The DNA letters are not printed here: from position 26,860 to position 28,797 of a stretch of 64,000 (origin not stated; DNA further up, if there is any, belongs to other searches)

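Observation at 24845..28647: Translationally coupled AAA+ ATPase, YfcE phosphoesterase, HIT hydrolase and dGTPase array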

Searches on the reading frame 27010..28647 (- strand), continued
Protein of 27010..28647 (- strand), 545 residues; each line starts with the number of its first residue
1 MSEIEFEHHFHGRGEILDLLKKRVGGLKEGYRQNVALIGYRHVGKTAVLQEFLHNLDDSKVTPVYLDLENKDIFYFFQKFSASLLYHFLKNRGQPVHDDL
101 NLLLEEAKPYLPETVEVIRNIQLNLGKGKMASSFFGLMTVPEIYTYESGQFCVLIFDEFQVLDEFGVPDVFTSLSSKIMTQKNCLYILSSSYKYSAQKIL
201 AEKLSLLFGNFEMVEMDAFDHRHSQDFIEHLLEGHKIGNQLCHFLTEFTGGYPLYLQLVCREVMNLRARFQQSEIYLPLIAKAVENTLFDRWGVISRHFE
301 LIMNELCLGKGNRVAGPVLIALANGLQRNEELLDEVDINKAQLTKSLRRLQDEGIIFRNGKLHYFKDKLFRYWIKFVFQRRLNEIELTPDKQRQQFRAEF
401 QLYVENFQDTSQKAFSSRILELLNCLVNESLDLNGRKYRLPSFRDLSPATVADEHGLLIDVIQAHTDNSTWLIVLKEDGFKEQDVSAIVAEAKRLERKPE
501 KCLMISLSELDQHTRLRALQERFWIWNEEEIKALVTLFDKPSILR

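Call 17: search_solved_structures(query=A1, max_evalue=1)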
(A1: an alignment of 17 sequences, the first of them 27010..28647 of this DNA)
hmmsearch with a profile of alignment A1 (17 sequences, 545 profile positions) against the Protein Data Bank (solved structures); distinct sequences matched with E-value up to 1: 10.
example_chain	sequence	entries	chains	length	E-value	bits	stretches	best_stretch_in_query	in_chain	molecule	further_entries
2fna_A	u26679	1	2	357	4.5e-08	35.2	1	24-292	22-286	Conserved hypothetical protein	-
2mlg_A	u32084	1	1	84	0.23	13.1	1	314-364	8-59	Sulfolobus transcription factor 76 aminoacid protein, Stf76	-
1o6b_A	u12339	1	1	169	0.64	11.6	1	65-178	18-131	Phosphopantetheine adenylyltransferase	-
8spv_A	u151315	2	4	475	0.85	11.2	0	36-73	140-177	ATP synthase subunit alpha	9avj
8spw_A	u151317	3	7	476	0.86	11.2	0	36-73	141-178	ATP synthase subunit alpha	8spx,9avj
8hh2_A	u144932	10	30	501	0.9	11.1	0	36-73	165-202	ATP synthase subunit alpha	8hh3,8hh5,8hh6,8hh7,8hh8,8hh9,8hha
8u1h_A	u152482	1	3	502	0.91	11.1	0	36-73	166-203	ATP synthase subunit alpha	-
4xd7_A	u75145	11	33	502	0.91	11.1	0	36-73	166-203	ATP synthase subunit alpha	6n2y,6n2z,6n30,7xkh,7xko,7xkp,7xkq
9avj_A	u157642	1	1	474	0.94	11.1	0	36-73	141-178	ATP synthase subunit alpha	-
7l1q_A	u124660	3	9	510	0.94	11.1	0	36-73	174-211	ATP synthase subunit alpha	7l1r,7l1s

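Call 25: predict_structure(alignment_id=A1)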
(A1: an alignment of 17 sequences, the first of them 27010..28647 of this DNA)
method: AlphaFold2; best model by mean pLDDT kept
length: 545 residues; sequences in the alignment: 17
mean_pLDDT: 84.5   pTM: 0.75
mean pLDDT of the five models: 84.5, 83.9, 83.3, 83.1, 80.8
residues with pLDDT >= 90: 192; 70-90: 293; 50-70: 50; < 50: 10
segments of 3 or more residues with pLDDT < 50: 1-9
pLDDT, mean of each block of 10 residues (from residue 1): 34 85 92 90 86 89 91 93 96 93 97 97 94 93 95 95 90 87 93 89 67 87 86 85 87 90 91 87 87 77 81 84 90 90 90 79 85 88 68 87 81 78 70 63 81 82 85 84 87 78 84 87 82 67 61
secondary structure, 60 per line:
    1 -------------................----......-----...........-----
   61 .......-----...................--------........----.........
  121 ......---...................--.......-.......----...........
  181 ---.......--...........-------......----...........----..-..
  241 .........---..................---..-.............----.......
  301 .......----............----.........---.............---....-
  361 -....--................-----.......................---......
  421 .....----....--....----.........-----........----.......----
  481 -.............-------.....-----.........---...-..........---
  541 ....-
elements in order: H14-29 E34-39 H45-55 E61-67 H73-91 H100-107 H112-126 H130-148 E151-157 H159-165 H170-180 E184-190 H193-203 E211-216 H221-231 H239-249 H253-270 H277-289 H294-307 H312-323 H329-336 H340-352 E356-359 E362-365 H368-383 H389-411 H415-425 E430-433 E436-439 E444-452 E458-465 E470-476 H482-494 E502-506 H512-520 E524-526 H528-537 H541-544

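Call 28: fold_search(model_id=the predicted structure, library=pdb)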
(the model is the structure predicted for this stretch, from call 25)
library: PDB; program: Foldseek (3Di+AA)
matches with E <= 10: 1574; with E <= 0.001: 211
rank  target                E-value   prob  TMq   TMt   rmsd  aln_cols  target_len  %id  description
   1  2qen                  1.6e-10  1.00  0.45  0.66   5.3       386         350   16  The walker-type atpase paby2304 of pyrococcus abyssi (released 2008-07-01)
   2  2fna_A                1.1e-09  1.00  0.41  0.60   6.7       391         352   17  Crystal structure of an archaeal aaa+ atpase (sso1545) from sulfolobus solfataricus p2 at 2.00 A resolution (released 2006-02-07)
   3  2qby_B                5.2e-08  1.00  0.35  0.49   9.5       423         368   13  Crystal structure of a heterodimer of Cdc6/Orc1 initiators bound to origin DNA (from S. solfataricus) (released 2007-09-11)
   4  2qby_A                8.5e-08  1.00  0.36  0.49   7.4       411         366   13  Crystal structure of a heterodimer of Cdc6/Orc1 initiators bound to origin DNA (from S. solfataricus) (released 2007-09-11)
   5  2v1u_A                9.4e-08  1.00  0.38  0.50   8.4       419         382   12  STRUCTURE OF THE AEROPYRUM PERNIX ORC1 PROTEIN IN COMPLEX WITH DNA (released 2007-09-18)
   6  1w5s_B                4.1e-07  1.00  0.38  0.49   7.5       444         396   12  Structure of the Aeropyrum Pernix ORC2 protein (ADP form) (released 2004-10-05)
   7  5zr1_A                2.0e-06  1.00  0.35  0.38  12.0       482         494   12  Saccharomyces Cerevisiae Origin Recognition Complex Bound to a 72-bp Origin DNA containing ACS and B1 element (released 2018-07-11)
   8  4xgc_A                4.2e-06  1.00  0.32  0.52  10.2       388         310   10  Crystal structure of the eukaryotic origin recognition complex (released 2015-04-01)
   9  8dgc_B                4.2e-06  1.00  0.35  0.12   9.0       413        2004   12  Avs3 bound to phage PhiV-1 terminase (released 2022-08-03)
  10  8dgc_A                4.5e-06  1.00  0.34  0.12   8.8       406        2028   12  Avs3 bound to phage PhiV-1 terminase (released 2022-08-03)
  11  5uj7_D                4.5e-06  1.00  0.31  0.42  12.4       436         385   13  Structure of the active form of human Origin Recognition Complex ATPase motor module, complex subunitS 1, 4, 5 (released 2017-02-08)
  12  3pfi_B                4.7e-06  1.00  0.33  0.55   8.0       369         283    9  2.7 Angstrom resolution crystal structure of a probable holliday junction DNA helicase (ruvB) from Campylobacter jejun (released 2010-11-10)
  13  2a5y_B                5.4e-06  1.00  0.39  0.41   8.9       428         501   13  Structure of a CED-4/CED-9 complex (released 2005-10-11)
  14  7ufi_1                6.6e-06  1.00  0.32  0.50   6.5       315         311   17  VchTnsC AAA+ ATPase with DNA, single heptamer (released 2022-06-08)
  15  9l4l_A                7.3e-06  1.00  0.27  0.18  13.1       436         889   14  Structure of human SCMCcore complex contain NLRP2 (released 2025-10-01)
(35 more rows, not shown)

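Call 54: search_protein_representatives(protein=window:27010-28647:-)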
Query: 545 residues. Proteins with E-value up to 0.001 (for the whole library): 716; up to 1e-10: 396; up to 1e-30: 214. The best 150 are listed.
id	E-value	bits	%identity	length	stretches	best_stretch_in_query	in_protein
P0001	0.0e+00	1205.9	98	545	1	1-545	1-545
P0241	3.4e-165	567.2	46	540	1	9-544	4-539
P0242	1.3e-163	562.0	46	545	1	2-545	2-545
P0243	3.5e-138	478.1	41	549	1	4-542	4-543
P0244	3.9e-119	415.2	36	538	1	10-544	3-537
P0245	6.2e-115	401.4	35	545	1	7-544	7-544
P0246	2.8e-112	392.6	37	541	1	11-545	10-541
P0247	8.4e-107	374.6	53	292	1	254-545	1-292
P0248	4.7e-106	372.1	35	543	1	7-544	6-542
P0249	9.9e-106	371.0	46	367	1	179-544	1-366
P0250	2.0e-95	337.0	33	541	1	9-545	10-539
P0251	8.2e-94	331.7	33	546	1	8-538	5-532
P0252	3.1e-92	326.5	34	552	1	10-544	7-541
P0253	6.9e-92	325.3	32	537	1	9-544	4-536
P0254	7.5e-91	321.9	34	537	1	9-545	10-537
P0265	7.5e-82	292.2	30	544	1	4-544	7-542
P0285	3.3e-77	276.9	28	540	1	6-544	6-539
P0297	1.3e-71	258.4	27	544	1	7-542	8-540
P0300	9.1e-71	255.7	28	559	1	6-543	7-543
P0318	4.2e-64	233.7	26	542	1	10-544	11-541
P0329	3.3e-60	220.8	25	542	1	8-540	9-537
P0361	1.7e-53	198.6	25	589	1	16-544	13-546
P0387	1.9e-46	175.4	24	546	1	20-544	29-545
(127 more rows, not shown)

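Call 55: find_encoding_contigs(protein=P0300, flank=8000, max_places=3)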
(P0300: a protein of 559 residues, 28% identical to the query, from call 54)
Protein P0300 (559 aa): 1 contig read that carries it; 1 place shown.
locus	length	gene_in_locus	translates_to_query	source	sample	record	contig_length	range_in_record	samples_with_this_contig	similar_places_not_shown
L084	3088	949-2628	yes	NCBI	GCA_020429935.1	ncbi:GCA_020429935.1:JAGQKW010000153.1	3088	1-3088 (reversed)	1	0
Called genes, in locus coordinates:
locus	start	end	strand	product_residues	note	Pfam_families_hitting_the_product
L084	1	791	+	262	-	PF00294:PfkB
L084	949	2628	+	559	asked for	PF13191:AAA_16, PF13401:AAA_22 (faint)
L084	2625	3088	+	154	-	?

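Call 56: find_encoding_contigs(protein=P0250, flank=8000, max_places=2)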
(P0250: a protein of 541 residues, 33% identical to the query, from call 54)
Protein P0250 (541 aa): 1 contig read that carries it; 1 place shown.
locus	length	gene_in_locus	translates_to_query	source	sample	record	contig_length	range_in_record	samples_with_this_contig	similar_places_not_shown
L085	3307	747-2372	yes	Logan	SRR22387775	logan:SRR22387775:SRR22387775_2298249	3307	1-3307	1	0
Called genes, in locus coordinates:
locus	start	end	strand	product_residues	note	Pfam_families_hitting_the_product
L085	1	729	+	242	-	?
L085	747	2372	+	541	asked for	PF01637:ATPase_2, PF13191:AAA_16 (weak), PF13173:AAA_14 (faint)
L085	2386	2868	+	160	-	PF00149:Metallophos (weak), PF12850:Metallophos_2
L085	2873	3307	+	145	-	?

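Call 57: find_encoding_contigs(protein=P0329, flank=8000, max_places=2)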
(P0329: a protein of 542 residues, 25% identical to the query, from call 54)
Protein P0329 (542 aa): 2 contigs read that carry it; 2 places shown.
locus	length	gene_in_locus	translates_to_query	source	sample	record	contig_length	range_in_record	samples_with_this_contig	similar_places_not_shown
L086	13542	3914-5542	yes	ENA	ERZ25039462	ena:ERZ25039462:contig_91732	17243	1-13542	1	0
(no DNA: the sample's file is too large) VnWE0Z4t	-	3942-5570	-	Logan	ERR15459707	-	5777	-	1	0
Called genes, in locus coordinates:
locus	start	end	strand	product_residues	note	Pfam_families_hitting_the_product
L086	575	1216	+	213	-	PF00702:Hydrolase, PF13419:HAD_2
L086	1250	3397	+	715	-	PF22842:Pel9A-like_beta_helix (faint), PF21231:GH141_M (weak), PF05048:NosD, PF13229:Beta_helix, PF05048:NosD (weak)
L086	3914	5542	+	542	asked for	PF01637:ATPase_2, PF13191:AAA_16 (weak)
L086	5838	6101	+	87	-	-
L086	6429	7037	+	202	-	PF07929:PRiA4_ORF3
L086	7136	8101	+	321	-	PF04184:ST7, PF13428:TPR_14 (faint), PF07719:TPR_2 (faint)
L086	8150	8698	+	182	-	PF06685:DUF1186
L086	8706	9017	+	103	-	PF06685:DUF1186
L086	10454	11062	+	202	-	PF13801:Metal_resist (faint)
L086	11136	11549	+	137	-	-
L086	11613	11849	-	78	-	-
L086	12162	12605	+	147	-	PF07452:CHRD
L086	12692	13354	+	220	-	-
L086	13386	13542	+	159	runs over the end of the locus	-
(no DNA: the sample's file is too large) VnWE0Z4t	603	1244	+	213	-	PF00702:Hydrolase, PF13419:HAD_2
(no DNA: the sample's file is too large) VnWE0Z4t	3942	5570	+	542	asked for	PF01637:ATPase_2, PF13191:AAA_16 (weak)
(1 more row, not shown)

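Call 58: find_encoding_contigs(protein=P0387, flank=8000, max_places=2)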
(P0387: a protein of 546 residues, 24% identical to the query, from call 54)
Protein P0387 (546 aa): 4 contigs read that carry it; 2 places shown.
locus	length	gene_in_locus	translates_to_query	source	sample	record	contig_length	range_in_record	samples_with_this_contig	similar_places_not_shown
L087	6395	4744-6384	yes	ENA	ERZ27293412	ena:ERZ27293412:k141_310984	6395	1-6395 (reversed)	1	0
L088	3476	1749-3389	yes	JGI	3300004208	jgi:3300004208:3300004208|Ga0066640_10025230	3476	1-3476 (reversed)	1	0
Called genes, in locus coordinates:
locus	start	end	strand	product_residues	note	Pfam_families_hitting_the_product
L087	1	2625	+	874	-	?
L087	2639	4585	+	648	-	PF10091:Glycoamylase, PF06452:CBM9_1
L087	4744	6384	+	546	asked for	-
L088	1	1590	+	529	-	?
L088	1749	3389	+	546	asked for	-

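Call 60: search_protein_families(library=pfam, proteins=[L085:2873-3307:+, L084:2625-3086:+, L084:3-791:+], max_evalue=0.01)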
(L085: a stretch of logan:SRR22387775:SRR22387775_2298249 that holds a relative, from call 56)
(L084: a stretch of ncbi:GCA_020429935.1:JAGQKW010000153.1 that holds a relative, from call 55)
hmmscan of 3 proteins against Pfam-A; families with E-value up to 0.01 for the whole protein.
L085:2873-3307:+ (145 aa): 1 family
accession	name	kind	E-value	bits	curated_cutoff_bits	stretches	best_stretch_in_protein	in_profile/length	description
PF00303.24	Thymidylat_synt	-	0.001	18.7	24.3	1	88-145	79-136/266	Thymidylate synthase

L084:2625-3086:+ (154 aa): 0 families

L084:3-791:+ (262 aa): 2 families
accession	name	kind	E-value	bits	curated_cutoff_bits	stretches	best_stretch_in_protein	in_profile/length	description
PF00294.29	PfkB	-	1.9e-25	90.3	25.8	1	1-239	48-295/302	pfkB family carbohydrate kinase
PF08543.17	Phos_pyr_kin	-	1.8e-05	24.7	27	1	90-225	81-227/246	Phosphomethylpyrimidine kinase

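Call 61: find_encoding_contigs(protein=P0244, flank=8000, max_places=2)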
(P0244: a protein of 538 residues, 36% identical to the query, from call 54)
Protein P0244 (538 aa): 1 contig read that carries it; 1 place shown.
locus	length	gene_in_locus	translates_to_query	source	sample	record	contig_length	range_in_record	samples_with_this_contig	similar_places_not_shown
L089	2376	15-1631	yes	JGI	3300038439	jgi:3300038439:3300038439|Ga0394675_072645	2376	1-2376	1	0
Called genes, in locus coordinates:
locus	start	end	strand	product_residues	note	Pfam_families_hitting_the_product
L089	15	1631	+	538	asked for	PF01637:ATPase_2 (weak)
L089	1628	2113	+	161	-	PF00149:Metallophos (weak), PF12850:Metallophos_2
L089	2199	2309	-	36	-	-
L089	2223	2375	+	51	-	?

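Call 62: find_encoding_contigs(protein=P0265, flank=8000, max_places=2)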
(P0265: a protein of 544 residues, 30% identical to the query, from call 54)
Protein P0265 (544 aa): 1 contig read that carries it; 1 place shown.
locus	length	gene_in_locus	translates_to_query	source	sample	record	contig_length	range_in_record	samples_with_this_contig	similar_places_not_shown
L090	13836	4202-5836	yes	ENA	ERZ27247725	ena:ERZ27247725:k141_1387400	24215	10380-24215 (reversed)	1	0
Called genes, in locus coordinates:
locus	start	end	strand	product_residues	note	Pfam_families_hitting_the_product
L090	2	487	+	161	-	?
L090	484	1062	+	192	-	PF13580:SIS_2, PF01380:SIS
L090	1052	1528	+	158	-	PF01467:CTP_transf_like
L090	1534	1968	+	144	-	PF17792:ThiD2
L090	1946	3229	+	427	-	PF01964:ThiC_Rad_SAM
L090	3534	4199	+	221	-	PF01476:LysM, PF01551:Peptidase_M23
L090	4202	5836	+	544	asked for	PF01637:ATPase_2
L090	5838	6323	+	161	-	PF00149:Metallophos, PF12850:Metallophos_2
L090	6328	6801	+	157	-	PF11969:DcpS_C, PF01230:HIT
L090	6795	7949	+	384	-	PF01966:HD, PF13286:HD_assoc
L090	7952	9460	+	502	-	PF10114:PocR (weak), PF01590:GAF (weak), PF13185:GAF_2 (weak), PF13492:GAF_3 (weak), PF13487:HD_5, PF01966:HD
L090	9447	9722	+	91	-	-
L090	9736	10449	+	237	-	-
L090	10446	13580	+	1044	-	PF00580:UvrD-helicase, PF13245:AAA_19, PF13604:AAA_30 (faint), PF13361:UvrD_C, PF12705:PDDEXK_1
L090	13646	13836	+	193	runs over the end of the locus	PF05036:SPOR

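Call 63: find_encoding_contigs(protein=P0285, flank=8000, max_places=2)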
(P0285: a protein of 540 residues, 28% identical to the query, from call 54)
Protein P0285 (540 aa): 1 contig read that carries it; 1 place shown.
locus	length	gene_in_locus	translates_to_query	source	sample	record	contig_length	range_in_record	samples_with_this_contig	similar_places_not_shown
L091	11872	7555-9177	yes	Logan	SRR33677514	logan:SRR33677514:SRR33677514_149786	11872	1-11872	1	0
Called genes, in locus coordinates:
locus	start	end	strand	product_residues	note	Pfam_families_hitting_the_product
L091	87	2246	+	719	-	PF02092:tRNA_synt_2f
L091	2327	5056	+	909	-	PF01326:PPDK_N, PF00391:PEP-utilizers, PF02896:PEP-utilizers_C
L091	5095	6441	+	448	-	PF00140:Sigma70_r1_2 (weak), PF04542:Sigma70_r2, PF04539:Sigma70_r3, PF04545:Sigma70_r4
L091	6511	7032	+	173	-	PF00156:Pribosyltran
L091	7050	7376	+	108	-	PF01476:LysM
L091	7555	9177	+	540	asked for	PF01637:ATPase_2, PF13191:AAA_16 (weak)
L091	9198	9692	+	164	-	PF11969:DcpS_C, PF01230:HIT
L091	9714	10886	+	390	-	PF01966:HD, PF13286:HD_assoc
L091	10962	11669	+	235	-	PF20582:UPF0758_N, PF04002:RadC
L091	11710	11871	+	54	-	?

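Call 64: find_encoding_contigs(protein=P0297, flank=8000, max_places=2)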
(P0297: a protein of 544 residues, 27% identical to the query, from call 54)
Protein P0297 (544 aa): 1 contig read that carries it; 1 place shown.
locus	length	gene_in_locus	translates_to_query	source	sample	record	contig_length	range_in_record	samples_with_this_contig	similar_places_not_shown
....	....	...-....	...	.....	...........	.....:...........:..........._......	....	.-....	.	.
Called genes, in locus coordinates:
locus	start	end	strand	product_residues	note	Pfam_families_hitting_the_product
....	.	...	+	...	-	?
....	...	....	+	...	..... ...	-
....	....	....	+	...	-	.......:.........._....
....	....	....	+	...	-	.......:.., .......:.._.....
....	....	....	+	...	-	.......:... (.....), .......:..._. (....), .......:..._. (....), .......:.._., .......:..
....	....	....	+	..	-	-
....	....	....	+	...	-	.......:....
